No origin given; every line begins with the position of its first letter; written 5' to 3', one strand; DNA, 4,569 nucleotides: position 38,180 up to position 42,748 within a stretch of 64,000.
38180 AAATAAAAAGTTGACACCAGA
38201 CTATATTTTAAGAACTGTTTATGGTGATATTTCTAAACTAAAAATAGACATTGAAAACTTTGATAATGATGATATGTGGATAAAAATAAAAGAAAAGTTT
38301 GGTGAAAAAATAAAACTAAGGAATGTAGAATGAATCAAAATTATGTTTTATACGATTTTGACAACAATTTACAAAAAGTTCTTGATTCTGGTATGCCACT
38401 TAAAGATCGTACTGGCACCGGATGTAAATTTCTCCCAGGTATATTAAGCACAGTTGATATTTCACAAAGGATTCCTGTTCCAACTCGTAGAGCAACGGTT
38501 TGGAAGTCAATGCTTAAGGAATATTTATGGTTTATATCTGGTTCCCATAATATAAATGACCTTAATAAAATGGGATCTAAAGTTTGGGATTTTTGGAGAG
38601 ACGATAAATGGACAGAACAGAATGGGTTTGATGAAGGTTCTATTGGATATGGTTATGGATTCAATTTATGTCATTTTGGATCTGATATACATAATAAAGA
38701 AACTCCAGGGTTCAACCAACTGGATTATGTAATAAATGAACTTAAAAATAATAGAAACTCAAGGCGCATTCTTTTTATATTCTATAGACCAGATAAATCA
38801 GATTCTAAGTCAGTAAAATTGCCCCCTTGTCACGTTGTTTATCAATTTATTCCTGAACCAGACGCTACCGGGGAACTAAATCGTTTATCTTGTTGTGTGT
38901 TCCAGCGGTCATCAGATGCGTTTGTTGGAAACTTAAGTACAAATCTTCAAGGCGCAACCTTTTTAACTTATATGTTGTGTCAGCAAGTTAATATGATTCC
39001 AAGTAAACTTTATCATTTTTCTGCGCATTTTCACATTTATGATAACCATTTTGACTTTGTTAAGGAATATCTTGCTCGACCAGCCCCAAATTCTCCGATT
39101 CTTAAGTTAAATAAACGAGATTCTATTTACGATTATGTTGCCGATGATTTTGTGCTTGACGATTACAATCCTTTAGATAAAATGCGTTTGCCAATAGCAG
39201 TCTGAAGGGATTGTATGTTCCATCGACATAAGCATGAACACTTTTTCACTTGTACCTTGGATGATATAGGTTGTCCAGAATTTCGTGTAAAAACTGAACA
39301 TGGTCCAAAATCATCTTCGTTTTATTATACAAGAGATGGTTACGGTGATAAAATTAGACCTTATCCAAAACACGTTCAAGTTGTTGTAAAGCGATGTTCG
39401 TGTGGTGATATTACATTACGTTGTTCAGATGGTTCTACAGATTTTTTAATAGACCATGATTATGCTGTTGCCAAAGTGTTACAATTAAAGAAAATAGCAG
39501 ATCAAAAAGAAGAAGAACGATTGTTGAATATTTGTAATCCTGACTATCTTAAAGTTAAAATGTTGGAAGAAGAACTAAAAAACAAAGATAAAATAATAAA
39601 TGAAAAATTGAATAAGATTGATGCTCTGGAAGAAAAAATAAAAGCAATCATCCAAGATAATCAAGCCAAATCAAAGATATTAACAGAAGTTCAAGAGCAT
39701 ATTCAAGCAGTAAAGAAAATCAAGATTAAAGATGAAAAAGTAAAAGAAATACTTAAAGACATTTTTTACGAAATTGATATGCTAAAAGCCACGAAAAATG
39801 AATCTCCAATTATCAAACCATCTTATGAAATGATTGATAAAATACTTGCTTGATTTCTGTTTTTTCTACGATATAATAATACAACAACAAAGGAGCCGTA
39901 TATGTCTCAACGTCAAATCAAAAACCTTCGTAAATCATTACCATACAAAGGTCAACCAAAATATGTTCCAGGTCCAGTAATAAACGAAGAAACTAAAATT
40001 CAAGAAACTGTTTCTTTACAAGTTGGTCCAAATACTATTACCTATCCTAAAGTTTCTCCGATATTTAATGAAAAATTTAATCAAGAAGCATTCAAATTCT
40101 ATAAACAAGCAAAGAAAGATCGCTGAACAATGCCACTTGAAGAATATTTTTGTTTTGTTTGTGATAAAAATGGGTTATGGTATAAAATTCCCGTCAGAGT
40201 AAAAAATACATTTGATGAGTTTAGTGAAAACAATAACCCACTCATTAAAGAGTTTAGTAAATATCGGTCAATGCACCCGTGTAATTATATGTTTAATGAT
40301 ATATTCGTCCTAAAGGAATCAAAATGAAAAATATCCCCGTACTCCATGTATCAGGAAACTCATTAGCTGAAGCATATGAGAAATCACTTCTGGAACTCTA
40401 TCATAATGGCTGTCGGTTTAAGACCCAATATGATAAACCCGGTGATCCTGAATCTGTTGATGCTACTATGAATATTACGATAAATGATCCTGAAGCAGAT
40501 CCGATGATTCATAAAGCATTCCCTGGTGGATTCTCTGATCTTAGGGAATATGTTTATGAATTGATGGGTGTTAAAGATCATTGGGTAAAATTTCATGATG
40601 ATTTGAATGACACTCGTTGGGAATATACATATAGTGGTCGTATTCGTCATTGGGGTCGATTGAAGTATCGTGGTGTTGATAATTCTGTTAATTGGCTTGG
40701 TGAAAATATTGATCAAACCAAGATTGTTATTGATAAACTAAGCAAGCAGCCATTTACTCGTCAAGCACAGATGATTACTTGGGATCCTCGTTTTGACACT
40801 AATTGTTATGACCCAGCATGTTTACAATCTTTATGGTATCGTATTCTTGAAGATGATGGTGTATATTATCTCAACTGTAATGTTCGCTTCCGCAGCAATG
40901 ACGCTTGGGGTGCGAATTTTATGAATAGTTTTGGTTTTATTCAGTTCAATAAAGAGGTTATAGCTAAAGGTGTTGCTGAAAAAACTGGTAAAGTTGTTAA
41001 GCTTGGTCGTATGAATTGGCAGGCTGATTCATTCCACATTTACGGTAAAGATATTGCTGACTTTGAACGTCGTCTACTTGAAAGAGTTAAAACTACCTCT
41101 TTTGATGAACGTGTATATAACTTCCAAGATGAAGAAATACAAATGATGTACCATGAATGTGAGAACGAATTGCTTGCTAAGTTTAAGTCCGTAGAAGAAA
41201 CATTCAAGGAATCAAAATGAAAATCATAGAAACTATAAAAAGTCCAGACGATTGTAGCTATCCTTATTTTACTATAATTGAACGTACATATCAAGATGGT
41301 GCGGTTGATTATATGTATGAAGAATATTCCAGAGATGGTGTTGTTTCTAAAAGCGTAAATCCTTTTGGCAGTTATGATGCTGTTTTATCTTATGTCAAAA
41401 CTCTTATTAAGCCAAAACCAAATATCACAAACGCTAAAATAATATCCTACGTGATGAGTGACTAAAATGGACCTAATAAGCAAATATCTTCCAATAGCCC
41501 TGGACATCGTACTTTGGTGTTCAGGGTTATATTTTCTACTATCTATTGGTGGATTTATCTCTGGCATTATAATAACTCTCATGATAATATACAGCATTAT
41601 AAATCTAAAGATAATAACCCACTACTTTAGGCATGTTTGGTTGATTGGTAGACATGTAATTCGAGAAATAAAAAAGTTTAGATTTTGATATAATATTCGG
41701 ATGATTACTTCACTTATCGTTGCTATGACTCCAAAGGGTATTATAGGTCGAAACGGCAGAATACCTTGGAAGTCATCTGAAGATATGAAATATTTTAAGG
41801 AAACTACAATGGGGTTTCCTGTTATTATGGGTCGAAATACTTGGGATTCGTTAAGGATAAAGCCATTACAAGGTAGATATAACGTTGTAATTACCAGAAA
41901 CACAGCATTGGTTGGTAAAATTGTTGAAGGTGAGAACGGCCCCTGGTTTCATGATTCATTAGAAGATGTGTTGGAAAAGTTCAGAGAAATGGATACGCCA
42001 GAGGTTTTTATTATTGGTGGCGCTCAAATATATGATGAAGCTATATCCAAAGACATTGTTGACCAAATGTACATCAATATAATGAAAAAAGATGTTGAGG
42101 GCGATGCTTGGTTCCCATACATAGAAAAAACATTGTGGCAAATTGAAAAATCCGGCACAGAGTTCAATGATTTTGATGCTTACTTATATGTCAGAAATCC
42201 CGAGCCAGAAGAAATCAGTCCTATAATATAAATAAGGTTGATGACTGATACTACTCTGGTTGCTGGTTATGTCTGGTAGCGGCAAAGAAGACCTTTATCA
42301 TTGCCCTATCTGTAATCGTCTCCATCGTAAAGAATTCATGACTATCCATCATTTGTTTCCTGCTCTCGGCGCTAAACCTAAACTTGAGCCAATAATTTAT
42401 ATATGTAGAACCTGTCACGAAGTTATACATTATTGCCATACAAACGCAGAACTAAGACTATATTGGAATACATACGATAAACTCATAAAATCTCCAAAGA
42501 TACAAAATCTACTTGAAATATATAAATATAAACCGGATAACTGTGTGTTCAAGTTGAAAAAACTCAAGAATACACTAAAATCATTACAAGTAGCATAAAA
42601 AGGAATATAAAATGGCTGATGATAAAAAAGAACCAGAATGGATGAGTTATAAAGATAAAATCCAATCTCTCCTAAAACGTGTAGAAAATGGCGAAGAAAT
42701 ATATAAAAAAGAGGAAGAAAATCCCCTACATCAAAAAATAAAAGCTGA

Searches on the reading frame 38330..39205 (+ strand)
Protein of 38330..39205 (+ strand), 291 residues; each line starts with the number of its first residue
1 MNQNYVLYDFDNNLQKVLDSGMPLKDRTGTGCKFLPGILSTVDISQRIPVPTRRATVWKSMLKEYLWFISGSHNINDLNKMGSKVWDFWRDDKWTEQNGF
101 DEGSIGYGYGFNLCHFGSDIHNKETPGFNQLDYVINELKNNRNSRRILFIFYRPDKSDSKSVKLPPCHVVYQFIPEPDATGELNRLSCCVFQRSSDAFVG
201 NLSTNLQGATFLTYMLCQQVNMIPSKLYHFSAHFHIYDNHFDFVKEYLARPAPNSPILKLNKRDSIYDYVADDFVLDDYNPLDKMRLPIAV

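Call 51: search_protein_families(library=phrogs, proteins=[window:38330-39205:+], max_evalue=0.001)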
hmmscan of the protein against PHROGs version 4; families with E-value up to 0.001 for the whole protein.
window:38330-39205:+ (291 aa): 4 families
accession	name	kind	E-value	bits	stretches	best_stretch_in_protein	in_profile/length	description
phrog_160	-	DNA, RNA and nucleotide metabolism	3.2e-69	234.4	1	4-291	30-308/335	thymidylate synthase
phrog_5682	-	DNA, RNA and nucleotide metabolism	3.4e-32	112.5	1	90-291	24-209/209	thymidylate synthase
phrog_5131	-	DNA, RNA and nucleotide metabolism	8.7e-16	59.1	1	12-268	15-248/357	thymidylate synthase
phrog_3676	-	DNA, RNA and nucleotide metabolism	7.3e-12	46.1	1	46-242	53-232/351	thymidylate synthase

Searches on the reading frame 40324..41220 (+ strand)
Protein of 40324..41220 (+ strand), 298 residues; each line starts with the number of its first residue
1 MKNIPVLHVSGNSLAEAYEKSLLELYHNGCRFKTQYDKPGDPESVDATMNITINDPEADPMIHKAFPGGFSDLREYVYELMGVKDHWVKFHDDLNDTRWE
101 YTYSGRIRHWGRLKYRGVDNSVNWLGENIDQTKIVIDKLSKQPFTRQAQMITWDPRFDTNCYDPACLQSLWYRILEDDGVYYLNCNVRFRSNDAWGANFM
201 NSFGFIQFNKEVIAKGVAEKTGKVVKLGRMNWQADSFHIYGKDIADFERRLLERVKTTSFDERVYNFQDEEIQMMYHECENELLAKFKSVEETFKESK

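Call 51: search_protein_families(library=phrogs, proteins=[window:40324-41220:+], max_evalue=0.001)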
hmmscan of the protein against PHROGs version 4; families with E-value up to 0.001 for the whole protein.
window:40324-41220:+ (298 aa): 4 families
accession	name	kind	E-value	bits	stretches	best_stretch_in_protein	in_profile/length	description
phrog_160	-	DNA, RNA and nucleotide metabolism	5.2e-15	56.2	1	90-258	123-270/335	thymidylate synthase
phrog_5131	-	DNA, RNA and nucleotide metabolism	1.5e-12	48.4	1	85-274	87-257/357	thymidylate synthase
phrog_3676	-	DNA, RNA and nucleotide metabolism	2.7e-09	37.7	1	101-265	104-251/351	thymidylate synthase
phrog_5682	-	DNA, RNA and nucleotide metabolism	3.3e-07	30.8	1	113-290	53-200/209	thymidylate synthase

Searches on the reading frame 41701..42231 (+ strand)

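Call 51: search_protein_families(library=phrogs, proteins=[window:41701-42231:+], max_evalue=0.001)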
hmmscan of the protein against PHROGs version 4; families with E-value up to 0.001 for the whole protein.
window:41701-42231:+ (176 aa): 2 families
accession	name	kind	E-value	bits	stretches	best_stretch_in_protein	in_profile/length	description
phrog_316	-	DNA, RNA and nucleotide metabolism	3.4e-40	138.9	1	1-168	15-181/213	dihydrofolate reductase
phrog_11777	-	DNA, RNA and nucleotide metabolism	4.3e-14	53.2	1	6-143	378-514/546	dihydrofolate reductase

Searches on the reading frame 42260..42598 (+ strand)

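Call 58: search_protein_families(library=pfam, proteins=[window:42260-42598:+], max_evalue=0.01)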
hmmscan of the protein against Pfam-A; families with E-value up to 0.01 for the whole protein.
window:42260-42598:+ (112 aa): 2 families
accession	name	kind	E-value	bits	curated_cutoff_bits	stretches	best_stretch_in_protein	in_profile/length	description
PF14279.12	HNH_5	-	0.0017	18.7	27.5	1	15-55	1-42/56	HNH endonuclease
PF05876.18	GpA_ATPase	-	0.0058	16.7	25.6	1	14-65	196-242/247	Phage terminase large subunit gpA, ATPase domain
